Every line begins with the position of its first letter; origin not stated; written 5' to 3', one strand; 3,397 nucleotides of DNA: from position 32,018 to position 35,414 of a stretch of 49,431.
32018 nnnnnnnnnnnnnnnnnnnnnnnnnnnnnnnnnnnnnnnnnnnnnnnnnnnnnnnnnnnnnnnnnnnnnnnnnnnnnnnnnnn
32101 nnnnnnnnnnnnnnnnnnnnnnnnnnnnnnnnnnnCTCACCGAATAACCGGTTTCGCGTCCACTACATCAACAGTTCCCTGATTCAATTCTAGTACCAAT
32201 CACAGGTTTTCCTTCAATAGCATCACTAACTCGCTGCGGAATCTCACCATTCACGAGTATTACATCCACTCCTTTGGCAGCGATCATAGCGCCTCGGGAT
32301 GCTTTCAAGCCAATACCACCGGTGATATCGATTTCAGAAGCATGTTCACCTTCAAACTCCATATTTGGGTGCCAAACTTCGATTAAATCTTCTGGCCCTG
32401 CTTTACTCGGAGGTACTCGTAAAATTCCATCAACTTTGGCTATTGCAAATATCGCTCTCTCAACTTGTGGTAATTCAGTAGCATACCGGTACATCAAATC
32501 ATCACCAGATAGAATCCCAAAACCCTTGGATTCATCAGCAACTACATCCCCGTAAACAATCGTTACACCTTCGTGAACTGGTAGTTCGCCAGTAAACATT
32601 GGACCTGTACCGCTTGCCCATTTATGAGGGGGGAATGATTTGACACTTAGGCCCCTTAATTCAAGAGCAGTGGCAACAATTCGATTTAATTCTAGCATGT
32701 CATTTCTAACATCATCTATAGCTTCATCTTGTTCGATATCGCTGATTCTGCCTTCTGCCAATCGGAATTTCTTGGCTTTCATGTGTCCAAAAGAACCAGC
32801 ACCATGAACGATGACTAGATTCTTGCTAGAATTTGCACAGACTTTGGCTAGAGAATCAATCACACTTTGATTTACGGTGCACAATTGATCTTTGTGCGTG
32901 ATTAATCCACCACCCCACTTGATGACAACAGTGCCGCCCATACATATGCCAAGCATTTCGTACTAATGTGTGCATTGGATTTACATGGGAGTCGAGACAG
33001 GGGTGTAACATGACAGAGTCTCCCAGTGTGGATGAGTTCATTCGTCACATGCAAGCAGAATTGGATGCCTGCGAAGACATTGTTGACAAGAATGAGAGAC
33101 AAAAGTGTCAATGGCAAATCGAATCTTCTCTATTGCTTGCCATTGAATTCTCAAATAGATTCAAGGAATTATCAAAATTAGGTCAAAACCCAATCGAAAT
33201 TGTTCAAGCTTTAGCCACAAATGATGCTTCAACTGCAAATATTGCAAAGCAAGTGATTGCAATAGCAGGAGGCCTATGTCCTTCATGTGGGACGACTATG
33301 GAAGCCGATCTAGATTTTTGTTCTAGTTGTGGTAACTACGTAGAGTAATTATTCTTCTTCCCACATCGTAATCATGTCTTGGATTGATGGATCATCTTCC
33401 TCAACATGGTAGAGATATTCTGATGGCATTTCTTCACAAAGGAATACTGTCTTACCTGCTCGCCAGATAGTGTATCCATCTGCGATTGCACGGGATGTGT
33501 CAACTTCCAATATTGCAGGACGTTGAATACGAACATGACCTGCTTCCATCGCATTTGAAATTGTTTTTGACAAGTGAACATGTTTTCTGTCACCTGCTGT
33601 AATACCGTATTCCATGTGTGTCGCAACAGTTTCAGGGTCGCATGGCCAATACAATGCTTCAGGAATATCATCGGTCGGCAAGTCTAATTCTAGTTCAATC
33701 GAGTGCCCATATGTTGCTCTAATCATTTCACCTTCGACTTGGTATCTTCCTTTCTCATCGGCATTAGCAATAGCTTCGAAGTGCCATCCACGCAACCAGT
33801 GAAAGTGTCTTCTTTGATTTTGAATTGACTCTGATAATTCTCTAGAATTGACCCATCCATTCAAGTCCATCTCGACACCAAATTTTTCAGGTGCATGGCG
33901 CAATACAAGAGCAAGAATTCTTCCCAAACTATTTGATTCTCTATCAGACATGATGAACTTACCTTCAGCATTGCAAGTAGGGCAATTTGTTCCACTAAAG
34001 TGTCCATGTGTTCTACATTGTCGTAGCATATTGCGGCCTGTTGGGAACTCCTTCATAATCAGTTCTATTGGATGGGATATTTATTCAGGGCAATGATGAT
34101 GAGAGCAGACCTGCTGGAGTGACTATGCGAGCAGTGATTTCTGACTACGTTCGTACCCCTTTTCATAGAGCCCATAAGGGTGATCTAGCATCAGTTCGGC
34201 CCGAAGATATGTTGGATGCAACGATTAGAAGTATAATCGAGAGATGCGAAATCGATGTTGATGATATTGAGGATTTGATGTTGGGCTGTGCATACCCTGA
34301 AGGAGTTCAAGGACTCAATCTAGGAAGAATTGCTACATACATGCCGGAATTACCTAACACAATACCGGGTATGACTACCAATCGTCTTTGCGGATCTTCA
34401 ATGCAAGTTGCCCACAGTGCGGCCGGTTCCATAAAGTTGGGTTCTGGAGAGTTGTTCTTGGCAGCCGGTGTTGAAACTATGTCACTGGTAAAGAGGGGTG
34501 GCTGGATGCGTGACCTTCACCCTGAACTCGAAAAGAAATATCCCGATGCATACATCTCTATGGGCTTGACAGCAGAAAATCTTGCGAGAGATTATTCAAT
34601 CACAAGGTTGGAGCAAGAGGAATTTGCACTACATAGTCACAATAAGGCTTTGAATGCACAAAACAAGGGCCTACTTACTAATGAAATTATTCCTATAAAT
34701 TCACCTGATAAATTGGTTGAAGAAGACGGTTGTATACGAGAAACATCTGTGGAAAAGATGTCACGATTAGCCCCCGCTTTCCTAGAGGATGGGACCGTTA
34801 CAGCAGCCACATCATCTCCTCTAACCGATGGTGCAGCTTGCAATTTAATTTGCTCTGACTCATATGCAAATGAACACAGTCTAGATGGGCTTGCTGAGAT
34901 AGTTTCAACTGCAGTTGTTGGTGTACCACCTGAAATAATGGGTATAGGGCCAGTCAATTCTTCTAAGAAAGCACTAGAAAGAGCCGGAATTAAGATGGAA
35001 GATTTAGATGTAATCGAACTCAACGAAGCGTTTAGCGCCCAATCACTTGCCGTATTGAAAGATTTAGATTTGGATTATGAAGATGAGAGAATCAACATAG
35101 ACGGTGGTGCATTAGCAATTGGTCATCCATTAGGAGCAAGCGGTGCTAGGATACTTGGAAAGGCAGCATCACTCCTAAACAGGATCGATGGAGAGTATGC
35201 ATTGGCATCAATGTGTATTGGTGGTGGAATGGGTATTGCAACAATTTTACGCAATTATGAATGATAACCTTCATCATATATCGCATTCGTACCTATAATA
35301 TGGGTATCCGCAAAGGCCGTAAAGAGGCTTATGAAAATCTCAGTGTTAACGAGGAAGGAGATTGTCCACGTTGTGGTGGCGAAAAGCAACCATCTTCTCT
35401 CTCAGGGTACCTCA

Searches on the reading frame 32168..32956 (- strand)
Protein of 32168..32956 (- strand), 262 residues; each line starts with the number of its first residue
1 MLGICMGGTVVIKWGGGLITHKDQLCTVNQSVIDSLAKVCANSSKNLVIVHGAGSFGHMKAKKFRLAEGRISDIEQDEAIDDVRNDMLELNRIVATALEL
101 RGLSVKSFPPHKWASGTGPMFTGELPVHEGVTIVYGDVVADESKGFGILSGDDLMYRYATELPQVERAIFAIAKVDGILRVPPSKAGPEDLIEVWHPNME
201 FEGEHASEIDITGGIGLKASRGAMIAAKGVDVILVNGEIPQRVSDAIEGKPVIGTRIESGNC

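Call 82: search_protein_families(library=pfam, proteins=[window:32168-32956:-], max_evalue=0.00001)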
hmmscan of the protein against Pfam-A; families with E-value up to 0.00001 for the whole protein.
window:32168-32956:- (262 aa): 1 family
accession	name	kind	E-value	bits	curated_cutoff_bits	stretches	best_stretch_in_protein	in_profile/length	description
PF00696.33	AA_kinase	-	1.8e-14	54.5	24.9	1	9-236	2-234/234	Amino acid kinase family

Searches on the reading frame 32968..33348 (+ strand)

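Call 3: search_protein_families(library=pfam, proteins=[window:32968-33348:+], max_evalue=0.01)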
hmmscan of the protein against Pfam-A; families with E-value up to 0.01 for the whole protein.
window:32968-33348:+ (126 aa): 6 families
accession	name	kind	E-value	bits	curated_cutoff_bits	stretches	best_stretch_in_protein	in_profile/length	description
PF24460.1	DUF7575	-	2.7e-06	27.1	28.5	1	103-123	5-25/28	Domain of unknown function (DUF7575)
PF24463.1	DUF7577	-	0.00046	20.2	28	1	104-123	5-24/27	Domain of unknown function (DUF7577)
PF13240.11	Zn_Ribbon_1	-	0.00076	19.6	25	1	104-123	2-21/23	zinc-ribbon domain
PF12773.13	DZR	-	0.0014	19.1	27.3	1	101-122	24-45/45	Double zinc ribbon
PF17032.10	Zn_ribbon_15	-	0.0016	19.7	28.9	1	87-122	51-73/73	zinc-ribbon family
PF13248.11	Zn_ribbon_3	-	0.0026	17.6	27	1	104-123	5-24/26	zinc-ribbon domain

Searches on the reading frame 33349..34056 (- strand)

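Call 3: search_protein_families(library=pfam, proteins=[window:33349-34056:-], max_evalue=0.01)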
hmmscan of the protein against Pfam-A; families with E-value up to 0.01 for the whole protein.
window:33349-34056:- (235 aa): 1 family
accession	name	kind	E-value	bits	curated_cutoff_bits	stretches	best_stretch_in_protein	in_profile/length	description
PF01885.22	PTS_2-RNA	-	1.7e-25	90.5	26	1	42-208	4-176/177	RNA 2'-phosphotransferase, Tpt1 / KptA family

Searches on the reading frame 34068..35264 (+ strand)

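Call 3: search_protein_families(library=pfam, proteins=[window:34068-35264:+], max_evalue=0.01)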
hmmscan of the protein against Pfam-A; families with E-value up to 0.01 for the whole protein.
window:34068-35264:+ (398 aa): 3 families
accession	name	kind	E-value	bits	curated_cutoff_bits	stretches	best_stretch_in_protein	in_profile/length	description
PF00108.29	Thiolase_N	-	3e-56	191.1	26.4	1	23-264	2-259/260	Thiolase, N-terminal domain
PF02803.24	Thiolase_C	-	1.8e-45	154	27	1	275-395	4-122/123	Thiolase, C-terminal domain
PF22691.2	Thiolase_C_1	-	2e-06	28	28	1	296-335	21-60/144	Thiolase C-terminal domain-like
